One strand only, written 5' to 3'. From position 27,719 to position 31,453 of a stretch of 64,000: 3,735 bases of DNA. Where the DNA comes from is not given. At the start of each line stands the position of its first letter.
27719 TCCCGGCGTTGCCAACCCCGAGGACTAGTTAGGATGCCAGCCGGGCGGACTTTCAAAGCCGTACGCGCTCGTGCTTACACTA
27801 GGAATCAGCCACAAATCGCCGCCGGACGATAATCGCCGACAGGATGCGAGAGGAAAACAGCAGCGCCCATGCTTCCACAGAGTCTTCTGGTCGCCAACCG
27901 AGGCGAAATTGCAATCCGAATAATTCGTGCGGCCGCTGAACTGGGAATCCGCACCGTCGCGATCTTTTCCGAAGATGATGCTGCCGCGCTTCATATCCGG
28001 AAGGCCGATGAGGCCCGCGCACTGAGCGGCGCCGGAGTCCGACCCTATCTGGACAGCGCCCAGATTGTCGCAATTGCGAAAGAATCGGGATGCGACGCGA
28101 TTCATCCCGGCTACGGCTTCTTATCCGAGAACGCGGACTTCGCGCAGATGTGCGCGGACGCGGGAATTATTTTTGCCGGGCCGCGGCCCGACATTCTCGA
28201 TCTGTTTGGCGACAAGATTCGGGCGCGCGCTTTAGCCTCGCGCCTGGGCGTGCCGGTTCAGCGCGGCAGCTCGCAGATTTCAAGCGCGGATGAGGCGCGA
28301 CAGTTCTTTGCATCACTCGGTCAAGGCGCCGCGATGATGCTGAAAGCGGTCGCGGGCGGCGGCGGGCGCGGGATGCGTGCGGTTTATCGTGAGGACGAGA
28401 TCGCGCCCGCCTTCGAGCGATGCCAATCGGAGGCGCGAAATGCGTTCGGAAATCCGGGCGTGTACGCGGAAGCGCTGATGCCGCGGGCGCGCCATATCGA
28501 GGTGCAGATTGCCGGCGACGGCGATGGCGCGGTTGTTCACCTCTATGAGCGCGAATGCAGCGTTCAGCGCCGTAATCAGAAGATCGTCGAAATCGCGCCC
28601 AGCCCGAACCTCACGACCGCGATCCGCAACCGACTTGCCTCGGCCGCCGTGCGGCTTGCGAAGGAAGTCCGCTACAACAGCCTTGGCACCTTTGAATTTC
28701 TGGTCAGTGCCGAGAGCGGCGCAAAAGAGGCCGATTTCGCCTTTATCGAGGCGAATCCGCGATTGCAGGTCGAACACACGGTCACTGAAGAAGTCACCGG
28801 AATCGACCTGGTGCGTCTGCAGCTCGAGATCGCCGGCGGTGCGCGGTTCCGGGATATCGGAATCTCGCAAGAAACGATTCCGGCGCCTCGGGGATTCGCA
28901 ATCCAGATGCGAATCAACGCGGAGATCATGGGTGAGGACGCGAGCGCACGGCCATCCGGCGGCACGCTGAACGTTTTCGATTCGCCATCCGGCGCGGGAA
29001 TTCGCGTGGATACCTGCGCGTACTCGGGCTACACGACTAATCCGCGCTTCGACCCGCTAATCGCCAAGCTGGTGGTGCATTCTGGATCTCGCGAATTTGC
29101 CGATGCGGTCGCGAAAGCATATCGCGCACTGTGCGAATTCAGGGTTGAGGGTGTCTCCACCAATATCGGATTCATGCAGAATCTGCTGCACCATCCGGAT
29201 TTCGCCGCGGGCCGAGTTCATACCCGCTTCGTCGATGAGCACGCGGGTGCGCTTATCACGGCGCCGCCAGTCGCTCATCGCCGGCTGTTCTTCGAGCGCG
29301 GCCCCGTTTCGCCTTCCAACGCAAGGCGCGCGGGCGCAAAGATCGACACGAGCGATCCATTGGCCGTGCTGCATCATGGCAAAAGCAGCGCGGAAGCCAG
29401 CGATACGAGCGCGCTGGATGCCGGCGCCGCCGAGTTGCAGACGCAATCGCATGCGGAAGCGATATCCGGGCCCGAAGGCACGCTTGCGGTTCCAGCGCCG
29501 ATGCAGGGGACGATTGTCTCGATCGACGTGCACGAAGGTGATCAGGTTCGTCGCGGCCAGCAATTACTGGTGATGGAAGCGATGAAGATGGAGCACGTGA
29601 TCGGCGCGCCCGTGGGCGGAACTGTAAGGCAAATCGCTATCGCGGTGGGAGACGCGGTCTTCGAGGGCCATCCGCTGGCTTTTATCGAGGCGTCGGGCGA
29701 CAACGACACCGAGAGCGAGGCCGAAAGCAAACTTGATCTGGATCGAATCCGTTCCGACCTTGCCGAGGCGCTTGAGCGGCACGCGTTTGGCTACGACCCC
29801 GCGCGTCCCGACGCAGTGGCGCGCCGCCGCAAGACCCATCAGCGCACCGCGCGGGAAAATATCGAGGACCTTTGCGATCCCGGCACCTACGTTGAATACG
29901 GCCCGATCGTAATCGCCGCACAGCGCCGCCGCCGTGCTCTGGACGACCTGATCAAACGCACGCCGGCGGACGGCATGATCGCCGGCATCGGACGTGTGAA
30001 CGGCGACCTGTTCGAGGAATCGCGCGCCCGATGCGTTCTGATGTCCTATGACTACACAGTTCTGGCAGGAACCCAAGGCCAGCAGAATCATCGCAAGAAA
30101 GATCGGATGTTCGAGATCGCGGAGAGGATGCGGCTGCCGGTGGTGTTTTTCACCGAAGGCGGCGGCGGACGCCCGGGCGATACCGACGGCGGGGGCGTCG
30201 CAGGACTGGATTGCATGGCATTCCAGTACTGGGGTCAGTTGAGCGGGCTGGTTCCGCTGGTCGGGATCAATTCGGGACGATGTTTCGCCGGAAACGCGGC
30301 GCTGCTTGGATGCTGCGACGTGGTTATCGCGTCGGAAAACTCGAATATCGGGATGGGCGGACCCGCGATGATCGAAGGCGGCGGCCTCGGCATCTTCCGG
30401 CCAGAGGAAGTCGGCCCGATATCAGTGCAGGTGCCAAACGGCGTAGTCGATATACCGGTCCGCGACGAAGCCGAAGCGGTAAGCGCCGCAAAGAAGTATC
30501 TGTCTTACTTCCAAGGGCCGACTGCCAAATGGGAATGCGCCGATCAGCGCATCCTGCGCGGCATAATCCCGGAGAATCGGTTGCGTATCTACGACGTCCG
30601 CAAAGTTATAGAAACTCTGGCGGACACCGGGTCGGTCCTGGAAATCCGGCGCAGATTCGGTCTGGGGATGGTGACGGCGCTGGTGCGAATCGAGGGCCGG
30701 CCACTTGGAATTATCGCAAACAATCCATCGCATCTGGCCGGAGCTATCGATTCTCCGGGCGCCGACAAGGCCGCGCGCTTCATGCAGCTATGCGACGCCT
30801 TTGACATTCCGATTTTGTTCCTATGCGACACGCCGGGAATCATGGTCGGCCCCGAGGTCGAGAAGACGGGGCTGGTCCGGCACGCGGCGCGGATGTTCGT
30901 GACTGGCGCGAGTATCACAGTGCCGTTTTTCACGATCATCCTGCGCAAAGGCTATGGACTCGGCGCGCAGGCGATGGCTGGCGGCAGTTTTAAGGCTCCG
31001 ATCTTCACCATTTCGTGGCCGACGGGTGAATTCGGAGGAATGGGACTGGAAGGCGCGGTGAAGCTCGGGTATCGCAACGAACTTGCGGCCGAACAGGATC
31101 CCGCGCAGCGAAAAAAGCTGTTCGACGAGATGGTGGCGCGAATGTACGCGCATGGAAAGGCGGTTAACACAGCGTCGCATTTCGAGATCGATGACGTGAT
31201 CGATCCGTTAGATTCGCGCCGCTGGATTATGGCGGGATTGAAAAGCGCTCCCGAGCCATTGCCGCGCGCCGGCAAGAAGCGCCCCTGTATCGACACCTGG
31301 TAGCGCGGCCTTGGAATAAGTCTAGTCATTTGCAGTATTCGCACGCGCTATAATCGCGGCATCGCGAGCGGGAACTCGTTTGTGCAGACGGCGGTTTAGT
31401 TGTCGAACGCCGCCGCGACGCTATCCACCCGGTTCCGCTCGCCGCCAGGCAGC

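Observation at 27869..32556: Compact type III PKS cluster with a dedicated single-chain BC-BCCP-CT carboxylase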

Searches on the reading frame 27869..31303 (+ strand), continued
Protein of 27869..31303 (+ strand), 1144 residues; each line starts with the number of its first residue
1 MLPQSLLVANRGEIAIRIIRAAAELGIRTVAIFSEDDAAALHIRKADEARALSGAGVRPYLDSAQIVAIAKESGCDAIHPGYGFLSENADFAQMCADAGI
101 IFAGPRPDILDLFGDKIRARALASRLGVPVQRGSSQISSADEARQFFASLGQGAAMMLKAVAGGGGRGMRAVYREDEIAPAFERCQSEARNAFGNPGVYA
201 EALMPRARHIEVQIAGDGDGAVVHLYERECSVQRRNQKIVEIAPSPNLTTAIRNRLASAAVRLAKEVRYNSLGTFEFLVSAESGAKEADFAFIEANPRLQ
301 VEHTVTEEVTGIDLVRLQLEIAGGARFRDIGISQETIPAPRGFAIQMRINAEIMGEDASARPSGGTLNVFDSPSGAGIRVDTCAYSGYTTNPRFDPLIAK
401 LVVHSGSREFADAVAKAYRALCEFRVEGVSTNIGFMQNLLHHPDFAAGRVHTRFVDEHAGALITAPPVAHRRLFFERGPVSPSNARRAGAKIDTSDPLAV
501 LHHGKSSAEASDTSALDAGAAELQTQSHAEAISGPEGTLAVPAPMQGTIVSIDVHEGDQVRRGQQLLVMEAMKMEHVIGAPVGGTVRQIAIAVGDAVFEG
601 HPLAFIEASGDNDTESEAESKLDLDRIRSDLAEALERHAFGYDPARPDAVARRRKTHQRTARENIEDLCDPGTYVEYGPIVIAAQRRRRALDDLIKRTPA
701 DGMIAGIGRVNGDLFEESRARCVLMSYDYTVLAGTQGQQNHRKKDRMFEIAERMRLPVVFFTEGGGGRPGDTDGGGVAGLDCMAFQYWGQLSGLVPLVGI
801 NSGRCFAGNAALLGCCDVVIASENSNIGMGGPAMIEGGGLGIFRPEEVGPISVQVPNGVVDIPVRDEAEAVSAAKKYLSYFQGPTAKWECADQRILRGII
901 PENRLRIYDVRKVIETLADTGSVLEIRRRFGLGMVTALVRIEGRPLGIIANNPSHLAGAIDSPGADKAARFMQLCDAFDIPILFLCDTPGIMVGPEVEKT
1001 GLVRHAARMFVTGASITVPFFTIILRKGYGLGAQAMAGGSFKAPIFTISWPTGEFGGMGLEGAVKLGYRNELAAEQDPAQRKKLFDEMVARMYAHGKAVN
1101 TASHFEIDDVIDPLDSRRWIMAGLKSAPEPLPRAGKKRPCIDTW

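Call 55: find_encoding_contigs(protein=P0007, flank=10000, max_places=1)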
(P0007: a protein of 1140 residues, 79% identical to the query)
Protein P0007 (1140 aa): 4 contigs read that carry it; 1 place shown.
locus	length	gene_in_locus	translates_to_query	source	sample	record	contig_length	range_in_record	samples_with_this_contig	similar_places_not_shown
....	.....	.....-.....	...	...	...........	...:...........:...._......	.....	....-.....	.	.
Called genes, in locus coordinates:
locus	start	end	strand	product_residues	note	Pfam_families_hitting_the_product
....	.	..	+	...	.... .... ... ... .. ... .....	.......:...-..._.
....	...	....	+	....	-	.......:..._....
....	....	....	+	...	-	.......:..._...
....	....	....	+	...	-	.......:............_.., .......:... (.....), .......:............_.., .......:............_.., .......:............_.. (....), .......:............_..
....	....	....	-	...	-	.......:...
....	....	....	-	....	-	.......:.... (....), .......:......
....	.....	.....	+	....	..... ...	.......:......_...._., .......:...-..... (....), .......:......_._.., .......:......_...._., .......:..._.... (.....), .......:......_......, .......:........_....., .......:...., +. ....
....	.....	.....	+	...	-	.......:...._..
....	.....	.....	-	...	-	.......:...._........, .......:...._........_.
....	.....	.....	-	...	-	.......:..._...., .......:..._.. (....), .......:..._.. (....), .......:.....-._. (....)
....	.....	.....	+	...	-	?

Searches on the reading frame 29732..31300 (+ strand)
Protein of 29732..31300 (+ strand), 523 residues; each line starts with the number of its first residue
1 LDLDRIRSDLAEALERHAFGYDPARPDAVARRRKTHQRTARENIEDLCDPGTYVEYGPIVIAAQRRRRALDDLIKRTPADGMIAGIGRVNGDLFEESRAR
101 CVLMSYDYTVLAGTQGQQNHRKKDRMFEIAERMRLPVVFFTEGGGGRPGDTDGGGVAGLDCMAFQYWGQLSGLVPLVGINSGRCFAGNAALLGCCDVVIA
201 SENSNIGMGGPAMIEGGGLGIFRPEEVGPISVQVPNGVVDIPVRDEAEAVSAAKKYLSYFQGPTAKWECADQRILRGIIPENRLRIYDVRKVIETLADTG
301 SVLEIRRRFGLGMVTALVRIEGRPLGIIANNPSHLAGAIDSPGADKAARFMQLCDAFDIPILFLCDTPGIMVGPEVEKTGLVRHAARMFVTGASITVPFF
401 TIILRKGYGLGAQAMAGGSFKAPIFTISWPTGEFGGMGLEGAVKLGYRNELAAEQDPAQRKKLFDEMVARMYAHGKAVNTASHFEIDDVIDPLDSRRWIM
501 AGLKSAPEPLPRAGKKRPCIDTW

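Call 52: search_solved_structures(query=window:29732-31300:+, max_evalue=1e-10)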
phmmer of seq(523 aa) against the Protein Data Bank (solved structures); distinct sequences matched with E-value up to 1e-10: 42.
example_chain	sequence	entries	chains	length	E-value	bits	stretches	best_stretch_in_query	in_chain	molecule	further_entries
4rcn_A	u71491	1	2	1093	8.4e-208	694.8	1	2-500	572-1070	long-chain acyl-CoA carboxylase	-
5fif_A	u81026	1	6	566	6.3e-181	606.1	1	2-512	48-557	Carboxylase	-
1vrg_A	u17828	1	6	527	1.4e-67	232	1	25-507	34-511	propionyl-CoA carboxylase, beta subunit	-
1on3_A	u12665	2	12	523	3.4e-65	224.2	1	30-505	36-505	Methylmalonyl-CoA carboxyltransferase 12S subunit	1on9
1x0u_A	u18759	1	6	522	1.8e-60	208.6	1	32-505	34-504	hypothetical methylmalonyl-CoA decarboxylase alpha subunit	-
7w5u_A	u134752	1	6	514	2.1e-58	201.8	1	19-504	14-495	Acetyl-CoA carboxylase complex, beta-chain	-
3ibb_A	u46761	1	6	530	4.6e-57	197.4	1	27-505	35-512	Propionyl-CoA carboxylase complex B subunit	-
3iav_A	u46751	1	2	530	1.5e-56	195.7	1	27-505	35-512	Propionyl-CoA carboxylase complex B subunit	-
3ib9_A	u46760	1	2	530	1.9e-56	195.3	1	27-505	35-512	Propionyl-CoA carboxylase complex B subunit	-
1xnw_A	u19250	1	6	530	2e-56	195.2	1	27-505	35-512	propionyl-CoA carboxylase complex B subunit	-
3mfm_C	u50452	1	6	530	2.1e-56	195.2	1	27-505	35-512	Propionyl-CoA carboxylase complex B subunit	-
1xnv_A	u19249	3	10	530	2.2e-56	195.1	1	27-505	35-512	propionyl-CoA carboxylase complex B subunit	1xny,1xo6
5inf_A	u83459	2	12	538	4.3e-56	194.1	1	10-505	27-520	Carboxyl transferase | Putative carboxyl transferase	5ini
5ing_A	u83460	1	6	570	5.3e-56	193.8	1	10-505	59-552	Putative carboxyl transferase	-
3n6r_B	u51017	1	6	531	1.6e-55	192.3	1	25-501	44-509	Propionyl-CoA carboxylase, beta subunit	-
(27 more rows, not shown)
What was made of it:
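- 29837..31234 (+): Carboxyltransferase (CT) domain, aa 657-1122, LCC type. The next best hit is a PCC beta subunit at 232 bits (call 52).
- Its CT domain is far closer to the LCC and Deinococcus single-chain CTs (695 and 606 bits) than to any other CT (232 bits or less) (call 52).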
